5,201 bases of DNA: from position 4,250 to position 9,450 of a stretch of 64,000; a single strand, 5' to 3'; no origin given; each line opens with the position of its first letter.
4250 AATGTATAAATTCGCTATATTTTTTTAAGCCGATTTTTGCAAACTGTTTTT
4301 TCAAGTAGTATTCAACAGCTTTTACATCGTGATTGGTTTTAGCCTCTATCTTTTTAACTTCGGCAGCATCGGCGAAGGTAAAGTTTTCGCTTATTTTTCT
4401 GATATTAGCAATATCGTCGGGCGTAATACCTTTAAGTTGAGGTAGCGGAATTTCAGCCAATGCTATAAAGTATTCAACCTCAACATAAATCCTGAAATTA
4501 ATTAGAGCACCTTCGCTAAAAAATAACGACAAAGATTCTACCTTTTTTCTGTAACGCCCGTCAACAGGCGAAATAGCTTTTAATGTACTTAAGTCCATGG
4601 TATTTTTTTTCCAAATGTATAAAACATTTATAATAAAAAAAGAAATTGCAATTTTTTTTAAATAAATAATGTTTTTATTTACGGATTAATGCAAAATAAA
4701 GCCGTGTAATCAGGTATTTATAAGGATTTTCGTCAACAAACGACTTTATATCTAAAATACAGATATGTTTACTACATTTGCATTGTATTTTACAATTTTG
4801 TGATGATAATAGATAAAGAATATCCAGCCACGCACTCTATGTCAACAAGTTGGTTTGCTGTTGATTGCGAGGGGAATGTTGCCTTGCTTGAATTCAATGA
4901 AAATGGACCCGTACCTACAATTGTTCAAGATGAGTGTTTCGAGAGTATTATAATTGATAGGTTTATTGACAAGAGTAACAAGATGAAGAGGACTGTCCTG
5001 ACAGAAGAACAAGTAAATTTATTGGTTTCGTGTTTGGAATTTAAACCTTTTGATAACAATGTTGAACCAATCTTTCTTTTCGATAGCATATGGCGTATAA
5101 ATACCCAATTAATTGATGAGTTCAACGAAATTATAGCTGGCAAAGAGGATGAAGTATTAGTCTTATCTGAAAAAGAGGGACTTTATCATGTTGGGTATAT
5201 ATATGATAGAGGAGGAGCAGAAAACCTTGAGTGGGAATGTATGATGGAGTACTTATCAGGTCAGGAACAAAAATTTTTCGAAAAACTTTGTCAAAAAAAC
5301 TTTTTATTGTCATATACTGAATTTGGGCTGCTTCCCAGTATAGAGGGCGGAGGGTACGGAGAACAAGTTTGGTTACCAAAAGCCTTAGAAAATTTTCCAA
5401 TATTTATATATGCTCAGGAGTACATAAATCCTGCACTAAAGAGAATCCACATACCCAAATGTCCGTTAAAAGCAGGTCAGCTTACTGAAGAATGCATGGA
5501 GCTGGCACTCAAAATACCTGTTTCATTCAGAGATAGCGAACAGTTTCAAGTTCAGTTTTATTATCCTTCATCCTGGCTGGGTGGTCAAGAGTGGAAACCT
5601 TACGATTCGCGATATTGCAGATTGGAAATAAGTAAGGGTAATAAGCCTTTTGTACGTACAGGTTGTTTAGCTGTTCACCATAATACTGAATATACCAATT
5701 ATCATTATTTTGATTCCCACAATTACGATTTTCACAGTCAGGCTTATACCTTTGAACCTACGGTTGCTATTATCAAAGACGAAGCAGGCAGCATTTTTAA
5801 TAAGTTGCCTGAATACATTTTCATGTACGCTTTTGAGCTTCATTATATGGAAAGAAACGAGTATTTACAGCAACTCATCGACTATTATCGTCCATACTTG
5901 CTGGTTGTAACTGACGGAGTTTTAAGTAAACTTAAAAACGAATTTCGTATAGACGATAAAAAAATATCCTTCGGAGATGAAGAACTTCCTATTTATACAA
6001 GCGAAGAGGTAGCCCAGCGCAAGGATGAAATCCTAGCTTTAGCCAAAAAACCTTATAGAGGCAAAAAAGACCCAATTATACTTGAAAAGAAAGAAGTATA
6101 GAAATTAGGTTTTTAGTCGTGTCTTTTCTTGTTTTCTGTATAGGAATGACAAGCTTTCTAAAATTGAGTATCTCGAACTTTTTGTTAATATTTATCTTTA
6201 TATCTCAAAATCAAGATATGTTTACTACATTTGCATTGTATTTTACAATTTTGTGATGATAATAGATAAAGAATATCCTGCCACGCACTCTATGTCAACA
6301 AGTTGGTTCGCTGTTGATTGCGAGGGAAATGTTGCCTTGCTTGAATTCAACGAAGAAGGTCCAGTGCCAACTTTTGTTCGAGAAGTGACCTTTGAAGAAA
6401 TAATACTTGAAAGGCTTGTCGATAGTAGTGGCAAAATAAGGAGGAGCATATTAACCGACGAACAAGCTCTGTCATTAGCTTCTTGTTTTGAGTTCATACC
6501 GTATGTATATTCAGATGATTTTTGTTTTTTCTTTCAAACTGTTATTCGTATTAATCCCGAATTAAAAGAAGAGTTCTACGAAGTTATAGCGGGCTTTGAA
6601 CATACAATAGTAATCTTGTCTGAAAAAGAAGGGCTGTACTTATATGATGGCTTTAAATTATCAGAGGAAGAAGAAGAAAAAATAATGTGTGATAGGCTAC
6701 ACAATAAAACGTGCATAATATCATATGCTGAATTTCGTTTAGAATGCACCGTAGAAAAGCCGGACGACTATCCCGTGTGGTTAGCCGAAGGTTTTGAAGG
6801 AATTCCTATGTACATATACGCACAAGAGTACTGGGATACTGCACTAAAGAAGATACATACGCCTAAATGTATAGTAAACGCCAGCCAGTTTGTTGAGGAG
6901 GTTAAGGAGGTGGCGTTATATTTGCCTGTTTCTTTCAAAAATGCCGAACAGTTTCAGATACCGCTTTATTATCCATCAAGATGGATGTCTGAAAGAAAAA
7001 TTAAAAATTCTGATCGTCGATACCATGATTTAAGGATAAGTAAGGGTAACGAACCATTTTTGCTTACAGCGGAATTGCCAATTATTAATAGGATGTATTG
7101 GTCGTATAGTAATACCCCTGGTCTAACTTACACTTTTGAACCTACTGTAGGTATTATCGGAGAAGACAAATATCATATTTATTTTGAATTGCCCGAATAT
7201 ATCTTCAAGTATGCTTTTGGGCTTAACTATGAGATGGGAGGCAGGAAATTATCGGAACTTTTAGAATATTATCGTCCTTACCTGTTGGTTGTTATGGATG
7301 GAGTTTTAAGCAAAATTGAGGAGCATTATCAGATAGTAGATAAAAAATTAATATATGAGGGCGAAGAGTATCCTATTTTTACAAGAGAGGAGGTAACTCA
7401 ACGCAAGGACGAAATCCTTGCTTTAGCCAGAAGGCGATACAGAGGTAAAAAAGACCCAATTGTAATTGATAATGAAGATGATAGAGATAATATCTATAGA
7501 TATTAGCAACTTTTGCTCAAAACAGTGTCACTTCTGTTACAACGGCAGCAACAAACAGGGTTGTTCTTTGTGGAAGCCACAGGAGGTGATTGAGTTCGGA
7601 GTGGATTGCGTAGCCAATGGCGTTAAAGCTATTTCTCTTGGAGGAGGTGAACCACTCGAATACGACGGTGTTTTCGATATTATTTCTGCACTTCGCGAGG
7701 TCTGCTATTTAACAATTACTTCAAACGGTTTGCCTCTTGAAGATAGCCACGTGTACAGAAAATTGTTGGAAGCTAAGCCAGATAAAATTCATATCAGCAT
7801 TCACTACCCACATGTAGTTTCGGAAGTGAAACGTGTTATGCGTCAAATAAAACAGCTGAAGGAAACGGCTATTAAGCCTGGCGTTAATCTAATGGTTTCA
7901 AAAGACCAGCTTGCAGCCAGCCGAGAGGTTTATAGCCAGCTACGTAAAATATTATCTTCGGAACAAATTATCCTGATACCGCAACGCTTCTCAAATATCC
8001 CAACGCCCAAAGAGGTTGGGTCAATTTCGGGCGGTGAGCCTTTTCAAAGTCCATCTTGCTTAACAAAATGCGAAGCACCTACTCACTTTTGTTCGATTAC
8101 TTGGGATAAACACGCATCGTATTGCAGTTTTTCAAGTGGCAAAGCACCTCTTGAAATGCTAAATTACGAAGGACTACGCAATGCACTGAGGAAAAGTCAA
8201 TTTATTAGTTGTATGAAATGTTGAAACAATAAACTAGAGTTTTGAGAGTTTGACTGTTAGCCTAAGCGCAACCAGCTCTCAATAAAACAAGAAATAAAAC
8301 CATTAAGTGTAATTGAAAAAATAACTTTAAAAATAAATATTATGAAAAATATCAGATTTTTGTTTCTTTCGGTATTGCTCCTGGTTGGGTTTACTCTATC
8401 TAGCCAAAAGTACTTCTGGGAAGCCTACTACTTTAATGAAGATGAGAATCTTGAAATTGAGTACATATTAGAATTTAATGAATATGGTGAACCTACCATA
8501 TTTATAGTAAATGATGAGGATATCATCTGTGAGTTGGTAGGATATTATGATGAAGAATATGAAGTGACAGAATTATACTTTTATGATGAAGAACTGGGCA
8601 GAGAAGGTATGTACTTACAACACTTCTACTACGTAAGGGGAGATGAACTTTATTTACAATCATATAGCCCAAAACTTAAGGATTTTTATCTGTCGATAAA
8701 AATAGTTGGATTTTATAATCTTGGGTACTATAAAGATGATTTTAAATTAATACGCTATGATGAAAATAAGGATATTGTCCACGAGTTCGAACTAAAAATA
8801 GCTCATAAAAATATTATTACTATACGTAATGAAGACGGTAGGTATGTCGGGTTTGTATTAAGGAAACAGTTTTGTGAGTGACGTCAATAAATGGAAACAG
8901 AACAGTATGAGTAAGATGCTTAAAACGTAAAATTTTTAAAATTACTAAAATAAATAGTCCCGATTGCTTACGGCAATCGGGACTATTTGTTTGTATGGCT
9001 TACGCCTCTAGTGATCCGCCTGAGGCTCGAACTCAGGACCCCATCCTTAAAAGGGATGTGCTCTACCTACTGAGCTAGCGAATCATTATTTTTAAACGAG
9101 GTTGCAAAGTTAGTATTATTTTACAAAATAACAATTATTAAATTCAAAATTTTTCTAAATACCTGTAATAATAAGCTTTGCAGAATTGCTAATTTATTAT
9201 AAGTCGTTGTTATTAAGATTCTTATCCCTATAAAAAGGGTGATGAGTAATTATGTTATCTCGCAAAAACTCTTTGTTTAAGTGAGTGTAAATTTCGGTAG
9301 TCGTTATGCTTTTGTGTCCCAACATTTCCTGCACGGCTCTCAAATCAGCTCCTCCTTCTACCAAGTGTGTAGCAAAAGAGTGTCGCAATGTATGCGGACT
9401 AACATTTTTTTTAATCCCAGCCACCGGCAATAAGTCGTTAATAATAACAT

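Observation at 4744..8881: Orphan cassette between purB and tRNA-Lys: two diverged paralogs of unknown family, an overlapping mini radical-SAM enzyme and a small secreted protein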

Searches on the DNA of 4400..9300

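Call 51: search_rna_families(source=window, start=4400, end=9300, threshold=evalue, max_evalue=1)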
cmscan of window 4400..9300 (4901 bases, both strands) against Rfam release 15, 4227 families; matches with E-value up to 1: 2.
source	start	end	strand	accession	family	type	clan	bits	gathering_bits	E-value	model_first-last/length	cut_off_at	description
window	9012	9084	-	RF00005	tRNA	Gene; tRNA;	CL00001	64.5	29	7.7e-13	1-71/71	no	tRNA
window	8116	8170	+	RF03278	mir-980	Gene; miRNA;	-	22.8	47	0.13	1-80/80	no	mir-980 microRNA precursor family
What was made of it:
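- Tried and rejected: No Rfam hit apart from the tRNA (call 51).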

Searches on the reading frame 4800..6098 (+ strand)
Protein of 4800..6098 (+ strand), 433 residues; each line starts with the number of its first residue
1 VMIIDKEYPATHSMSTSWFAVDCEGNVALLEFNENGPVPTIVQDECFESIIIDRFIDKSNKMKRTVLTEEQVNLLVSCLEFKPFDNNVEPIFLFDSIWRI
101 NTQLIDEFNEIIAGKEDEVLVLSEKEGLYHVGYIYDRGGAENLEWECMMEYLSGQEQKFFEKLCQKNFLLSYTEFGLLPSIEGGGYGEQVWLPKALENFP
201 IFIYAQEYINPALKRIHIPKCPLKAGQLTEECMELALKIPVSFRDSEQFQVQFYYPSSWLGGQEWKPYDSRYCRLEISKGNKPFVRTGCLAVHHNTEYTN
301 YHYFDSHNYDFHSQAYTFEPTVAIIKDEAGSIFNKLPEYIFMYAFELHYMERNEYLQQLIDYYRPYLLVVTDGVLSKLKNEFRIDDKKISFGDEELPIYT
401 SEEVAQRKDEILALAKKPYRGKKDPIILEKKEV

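Call 4: search_protein_families(library=pfam, proteins=[window:4800-6098:+], max_evalue=1)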
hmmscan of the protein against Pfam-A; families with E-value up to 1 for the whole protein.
window:4800-6098:+ (433 aa): 1 family
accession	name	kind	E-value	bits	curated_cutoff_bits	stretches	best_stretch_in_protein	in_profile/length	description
PF19695.4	DUF6195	-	0.21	12.3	25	1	55-97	35-77/139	Family of unknown function (DUF6195)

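Call 5: search_protein_families(library=ncbifam, proteins=[window:4800-6098:+], max_evalue=1)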
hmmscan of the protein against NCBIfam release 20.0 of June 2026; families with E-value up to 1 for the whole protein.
window:4800-6098:+ (433 aa): 0 families

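Call 6: search_protein_families(library=padloc, proteins=[window:4800-6098:+], max_evalue=1)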
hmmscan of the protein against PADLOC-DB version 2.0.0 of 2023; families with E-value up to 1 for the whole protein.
window:4800-6098:+ (433 aa): 0 families

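Call 77: search_protein_families(library=phrogs, proteins=[window:4800-6098:+], max_evalue=0.01)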
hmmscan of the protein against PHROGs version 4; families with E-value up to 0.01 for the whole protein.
window:4800-6098:+ (433 aa): 0 families
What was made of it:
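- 4800..6101 (+): Paralog A of the unknown '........' partner family (433 aa from GTG; annotated start ATG 4803, 432 aa). No family match (calls 4-6, 77).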
